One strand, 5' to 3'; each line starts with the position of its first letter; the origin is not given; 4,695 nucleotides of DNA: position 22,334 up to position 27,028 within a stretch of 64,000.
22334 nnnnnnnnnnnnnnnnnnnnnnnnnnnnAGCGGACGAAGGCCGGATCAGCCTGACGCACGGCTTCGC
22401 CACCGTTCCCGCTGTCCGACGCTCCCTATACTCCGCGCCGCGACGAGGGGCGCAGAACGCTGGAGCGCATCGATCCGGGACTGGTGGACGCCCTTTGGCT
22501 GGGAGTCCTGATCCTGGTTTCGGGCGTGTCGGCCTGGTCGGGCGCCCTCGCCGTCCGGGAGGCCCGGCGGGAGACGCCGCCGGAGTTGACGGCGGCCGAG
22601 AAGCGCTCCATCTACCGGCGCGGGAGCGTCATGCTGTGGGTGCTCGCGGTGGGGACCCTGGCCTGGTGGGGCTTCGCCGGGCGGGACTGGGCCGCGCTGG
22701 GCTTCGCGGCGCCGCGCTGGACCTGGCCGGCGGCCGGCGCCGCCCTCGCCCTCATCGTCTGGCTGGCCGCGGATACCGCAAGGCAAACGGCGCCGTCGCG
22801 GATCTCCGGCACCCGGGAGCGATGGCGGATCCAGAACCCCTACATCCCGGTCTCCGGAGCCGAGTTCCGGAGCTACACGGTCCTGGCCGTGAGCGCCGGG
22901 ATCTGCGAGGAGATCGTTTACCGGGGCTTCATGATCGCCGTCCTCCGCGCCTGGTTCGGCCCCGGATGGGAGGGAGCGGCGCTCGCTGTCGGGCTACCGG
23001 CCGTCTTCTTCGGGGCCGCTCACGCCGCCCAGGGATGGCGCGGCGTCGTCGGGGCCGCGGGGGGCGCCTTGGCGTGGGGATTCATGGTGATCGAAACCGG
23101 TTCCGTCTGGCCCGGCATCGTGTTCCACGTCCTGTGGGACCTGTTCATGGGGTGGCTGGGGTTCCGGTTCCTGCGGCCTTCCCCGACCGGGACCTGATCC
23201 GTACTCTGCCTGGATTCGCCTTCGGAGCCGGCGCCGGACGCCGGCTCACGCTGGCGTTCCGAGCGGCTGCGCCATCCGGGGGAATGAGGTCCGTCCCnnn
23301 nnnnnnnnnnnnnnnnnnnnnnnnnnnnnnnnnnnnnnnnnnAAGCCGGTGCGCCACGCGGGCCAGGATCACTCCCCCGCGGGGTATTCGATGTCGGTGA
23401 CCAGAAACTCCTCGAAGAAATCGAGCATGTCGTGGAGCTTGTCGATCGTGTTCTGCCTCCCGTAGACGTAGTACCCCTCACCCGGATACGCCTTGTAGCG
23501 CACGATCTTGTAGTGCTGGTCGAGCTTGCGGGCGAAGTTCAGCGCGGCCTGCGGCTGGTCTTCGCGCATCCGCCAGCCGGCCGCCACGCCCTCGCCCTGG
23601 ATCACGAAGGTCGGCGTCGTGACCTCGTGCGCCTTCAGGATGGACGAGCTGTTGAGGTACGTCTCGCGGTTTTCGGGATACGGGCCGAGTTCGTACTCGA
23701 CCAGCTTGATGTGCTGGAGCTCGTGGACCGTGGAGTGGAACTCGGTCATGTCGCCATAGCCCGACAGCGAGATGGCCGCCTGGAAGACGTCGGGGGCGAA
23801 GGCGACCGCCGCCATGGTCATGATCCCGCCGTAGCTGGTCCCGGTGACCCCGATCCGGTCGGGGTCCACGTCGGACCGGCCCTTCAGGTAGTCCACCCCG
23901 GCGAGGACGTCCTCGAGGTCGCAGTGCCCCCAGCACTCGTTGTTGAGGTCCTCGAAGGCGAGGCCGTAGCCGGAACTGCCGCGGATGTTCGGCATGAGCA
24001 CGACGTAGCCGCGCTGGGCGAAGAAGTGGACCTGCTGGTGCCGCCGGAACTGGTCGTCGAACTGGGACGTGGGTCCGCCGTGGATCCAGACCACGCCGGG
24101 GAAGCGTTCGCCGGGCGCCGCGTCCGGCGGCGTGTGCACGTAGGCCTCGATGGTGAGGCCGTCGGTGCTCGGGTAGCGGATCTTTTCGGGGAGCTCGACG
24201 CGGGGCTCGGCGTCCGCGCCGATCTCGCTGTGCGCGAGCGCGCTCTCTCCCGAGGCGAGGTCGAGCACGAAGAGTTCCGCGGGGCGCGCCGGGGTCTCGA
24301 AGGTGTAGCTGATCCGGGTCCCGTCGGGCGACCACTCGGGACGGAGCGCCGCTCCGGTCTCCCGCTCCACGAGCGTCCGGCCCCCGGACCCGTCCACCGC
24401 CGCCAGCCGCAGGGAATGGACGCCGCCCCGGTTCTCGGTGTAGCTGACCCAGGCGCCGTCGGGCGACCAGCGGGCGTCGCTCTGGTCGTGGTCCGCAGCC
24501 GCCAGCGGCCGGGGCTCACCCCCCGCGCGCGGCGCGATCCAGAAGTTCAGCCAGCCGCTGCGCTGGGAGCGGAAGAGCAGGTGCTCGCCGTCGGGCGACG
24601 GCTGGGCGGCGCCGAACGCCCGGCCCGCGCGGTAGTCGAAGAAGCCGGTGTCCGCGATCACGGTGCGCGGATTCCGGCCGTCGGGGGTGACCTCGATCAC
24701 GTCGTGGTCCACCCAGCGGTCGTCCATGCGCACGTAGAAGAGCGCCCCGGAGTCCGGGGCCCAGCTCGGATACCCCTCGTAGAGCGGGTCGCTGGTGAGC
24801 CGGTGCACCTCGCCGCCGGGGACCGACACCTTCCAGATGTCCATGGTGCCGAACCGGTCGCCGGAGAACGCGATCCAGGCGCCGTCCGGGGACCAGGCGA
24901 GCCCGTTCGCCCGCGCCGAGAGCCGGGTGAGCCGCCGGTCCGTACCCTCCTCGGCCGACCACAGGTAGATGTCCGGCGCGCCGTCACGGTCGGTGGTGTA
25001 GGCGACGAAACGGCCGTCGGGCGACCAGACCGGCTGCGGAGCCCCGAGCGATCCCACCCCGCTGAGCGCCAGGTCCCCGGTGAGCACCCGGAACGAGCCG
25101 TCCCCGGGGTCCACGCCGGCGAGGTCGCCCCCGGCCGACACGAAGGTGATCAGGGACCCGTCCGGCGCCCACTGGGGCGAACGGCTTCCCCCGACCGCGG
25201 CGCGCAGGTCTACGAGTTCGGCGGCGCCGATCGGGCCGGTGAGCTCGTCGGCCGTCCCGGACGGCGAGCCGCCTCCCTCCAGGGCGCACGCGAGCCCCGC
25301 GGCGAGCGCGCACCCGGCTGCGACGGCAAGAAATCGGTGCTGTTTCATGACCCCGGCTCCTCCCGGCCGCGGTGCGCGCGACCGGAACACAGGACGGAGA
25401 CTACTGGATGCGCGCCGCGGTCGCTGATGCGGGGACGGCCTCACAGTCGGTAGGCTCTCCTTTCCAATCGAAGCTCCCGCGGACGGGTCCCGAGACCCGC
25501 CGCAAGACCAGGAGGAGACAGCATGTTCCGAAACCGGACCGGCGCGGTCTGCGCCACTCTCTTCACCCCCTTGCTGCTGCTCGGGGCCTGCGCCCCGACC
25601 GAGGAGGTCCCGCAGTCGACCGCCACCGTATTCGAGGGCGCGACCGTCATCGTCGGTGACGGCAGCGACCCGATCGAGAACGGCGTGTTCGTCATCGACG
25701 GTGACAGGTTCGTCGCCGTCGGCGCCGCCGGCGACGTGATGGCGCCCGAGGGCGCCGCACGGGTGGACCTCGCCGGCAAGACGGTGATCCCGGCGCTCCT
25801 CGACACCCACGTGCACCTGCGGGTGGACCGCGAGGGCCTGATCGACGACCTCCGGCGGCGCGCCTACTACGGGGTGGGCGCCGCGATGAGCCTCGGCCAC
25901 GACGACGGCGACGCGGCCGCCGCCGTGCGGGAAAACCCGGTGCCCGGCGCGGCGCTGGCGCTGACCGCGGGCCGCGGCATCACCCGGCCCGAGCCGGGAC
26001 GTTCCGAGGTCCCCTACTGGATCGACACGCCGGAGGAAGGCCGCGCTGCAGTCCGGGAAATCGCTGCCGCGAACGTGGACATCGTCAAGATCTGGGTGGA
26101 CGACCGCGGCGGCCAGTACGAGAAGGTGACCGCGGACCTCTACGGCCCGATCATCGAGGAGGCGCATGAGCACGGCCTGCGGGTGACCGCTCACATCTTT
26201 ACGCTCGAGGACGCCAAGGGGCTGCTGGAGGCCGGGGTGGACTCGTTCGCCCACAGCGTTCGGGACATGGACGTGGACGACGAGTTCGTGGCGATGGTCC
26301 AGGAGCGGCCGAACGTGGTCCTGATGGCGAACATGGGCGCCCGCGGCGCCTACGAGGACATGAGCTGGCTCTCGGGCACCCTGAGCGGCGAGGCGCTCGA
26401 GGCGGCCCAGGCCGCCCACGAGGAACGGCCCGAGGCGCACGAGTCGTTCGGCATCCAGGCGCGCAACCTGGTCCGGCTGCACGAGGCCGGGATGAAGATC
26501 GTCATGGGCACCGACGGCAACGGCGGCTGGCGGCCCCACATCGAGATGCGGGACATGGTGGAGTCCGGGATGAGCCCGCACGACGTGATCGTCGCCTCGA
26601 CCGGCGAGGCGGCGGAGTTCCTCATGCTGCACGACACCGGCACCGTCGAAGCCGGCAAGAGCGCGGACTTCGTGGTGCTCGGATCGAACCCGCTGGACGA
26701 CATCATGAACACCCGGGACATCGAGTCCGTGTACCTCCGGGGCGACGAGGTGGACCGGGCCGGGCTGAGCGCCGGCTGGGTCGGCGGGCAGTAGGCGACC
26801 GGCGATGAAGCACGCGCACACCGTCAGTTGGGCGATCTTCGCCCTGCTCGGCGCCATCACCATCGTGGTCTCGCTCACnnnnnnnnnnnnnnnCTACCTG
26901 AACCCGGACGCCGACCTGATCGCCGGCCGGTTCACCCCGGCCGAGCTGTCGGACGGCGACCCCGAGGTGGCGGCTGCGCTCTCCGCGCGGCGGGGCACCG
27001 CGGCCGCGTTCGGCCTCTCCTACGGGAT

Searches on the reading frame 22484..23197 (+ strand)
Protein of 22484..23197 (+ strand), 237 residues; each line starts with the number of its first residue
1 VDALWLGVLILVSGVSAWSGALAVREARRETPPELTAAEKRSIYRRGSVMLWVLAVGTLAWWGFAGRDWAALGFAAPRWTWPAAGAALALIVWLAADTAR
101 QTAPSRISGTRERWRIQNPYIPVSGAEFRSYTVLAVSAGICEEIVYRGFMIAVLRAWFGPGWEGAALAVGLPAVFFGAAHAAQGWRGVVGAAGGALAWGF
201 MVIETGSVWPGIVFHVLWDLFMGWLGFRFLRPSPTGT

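Call 50: search_protein_families(library=pfam, proteins=[window:22484-23197:+], max_evalue=0.001)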
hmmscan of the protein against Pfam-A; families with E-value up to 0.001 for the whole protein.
window:22484-23197:+ (237 aa): 1 family
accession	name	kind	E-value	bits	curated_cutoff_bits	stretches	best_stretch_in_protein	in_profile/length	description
PF02517.21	Rce1-like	-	3e-19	69.5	22.4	1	131-221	8-93/93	Type II CAAX prenyl endopeptidase Rce1-like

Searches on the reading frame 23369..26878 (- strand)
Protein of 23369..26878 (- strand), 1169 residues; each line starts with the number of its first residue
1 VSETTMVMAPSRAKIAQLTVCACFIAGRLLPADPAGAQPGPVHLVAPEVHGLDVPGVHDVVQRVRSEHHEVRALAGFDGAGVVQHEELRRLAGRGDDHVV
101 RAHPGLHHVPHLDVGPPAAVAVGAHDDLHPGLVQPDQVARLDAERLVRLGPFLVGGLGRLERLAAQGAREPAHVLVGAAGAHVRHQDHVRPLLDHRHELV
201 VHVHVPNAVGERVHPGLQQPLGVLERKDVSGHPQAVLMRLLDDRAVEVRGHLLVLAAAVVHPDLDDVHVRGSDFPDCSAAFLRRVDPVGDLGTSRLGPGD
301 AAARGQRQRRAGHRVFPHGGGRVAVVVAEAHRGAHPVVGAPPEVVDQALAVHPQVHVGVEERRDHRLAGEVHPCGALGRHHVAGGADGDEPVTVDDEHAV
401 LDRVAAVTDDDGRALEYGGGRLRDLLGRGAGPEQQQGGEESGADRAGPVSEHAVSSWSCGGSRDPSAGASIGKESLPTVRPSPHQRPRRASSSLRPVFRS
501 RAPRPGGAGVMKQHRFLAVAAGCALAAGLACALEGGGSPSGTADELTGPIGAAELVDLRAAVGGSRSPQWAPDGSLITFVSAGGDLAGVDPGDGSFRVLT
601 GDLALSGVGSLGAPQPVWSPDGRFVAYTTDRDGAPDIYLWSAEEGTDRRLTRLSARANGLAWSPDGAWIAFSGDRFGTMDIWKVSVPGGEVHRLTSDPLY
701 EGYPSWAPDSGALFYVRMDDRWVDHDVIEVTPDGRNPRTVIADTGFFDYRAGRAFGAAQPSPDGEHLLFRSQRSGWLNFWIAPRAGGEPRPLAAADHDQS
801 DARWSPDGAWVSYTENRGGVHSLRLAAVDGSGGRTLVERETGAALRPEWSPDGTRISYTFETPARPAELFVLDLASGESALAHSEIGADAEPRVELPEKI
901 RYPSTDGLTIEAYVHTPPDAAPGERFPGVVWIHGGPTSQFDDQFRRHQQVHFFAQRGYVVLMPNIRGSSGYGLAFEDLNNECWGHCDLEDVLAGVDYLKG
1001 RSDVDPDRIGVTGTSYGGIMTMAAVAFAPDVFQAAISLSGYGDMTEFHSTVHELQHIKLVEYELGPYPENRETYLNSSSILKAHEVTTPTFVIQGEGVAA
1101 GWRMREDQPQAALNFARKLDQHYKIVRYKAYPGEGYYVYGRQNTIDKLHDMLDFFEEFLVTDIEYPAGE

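Call 50: search_protein_families(library=pfam, proteins=[window:23369-26878:-], max_evalue=0.001)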
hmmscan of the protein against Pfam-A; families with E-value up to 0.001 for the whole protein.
window:23369-26878:- (1169 aa): 13 families
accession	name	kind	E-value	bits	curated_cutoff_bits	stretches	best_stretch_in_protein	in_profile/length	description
PF00326.27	Peptidase_S9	-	4.7e-39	134.5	22.6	1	948-1158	5-209/213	Prolyl oligopeptidase family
PF07676.18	PD40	-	7.4e-23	80.4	20.9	2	616-638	14-37/38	WD40-like Beta Propeller Repeat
PF00930.27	DPPIV_N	-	2.4e-12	46.7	22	0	761-816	1-62/354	Dipeptidyl peptidase IV (DPP IV) N-terminal region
PF02129.25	Peptidase_S15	-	6.8e-10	39.5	23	1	906-1046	1-134/262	X-Pro dipeptidyl-peptidase (S15 family)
PF00756.26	Esterase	-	7.3e-08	32.9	22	1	910-1045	8-153/251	Putative esterase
PF01738.24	DLH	-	1.5e-06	28.4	21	1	910-1049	1-134/217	Dienelactone hydrolase family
PF25174.1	Beta-prop_THOC3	-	6.1e-05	22.6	305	0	617-685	95-159/272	THOC3 beta-propeller domain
PF00135.34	COesterase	-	7e-05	22.4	27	1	903-1041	81-219/515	Carboxylesterase family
PF08450.18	SGL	-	0.00011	22.3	26.3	0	619-671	94-150/246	SMP-30/Gluconolactonase/LRE-like region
PF02897.21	Peptidase_S9_N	-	0.00015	21.1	24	0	659-720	128-191/414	Prolyl oligopeptidase, N-terminal beta-propeller domain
PF20434.5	BD-FAE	-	0.00017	21.6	26.8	0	924-1096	11-198/215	BD-FAE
PF05448.18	AXE1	-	0.00042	19.6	21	0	990-1034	159-203/321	Acetyl xylan esterase (AXE1)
PF00561.26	Abhydrolase_1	-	0.00083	19.5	25.8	0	929-1057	3-116/245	alpha/beta hydrolase fold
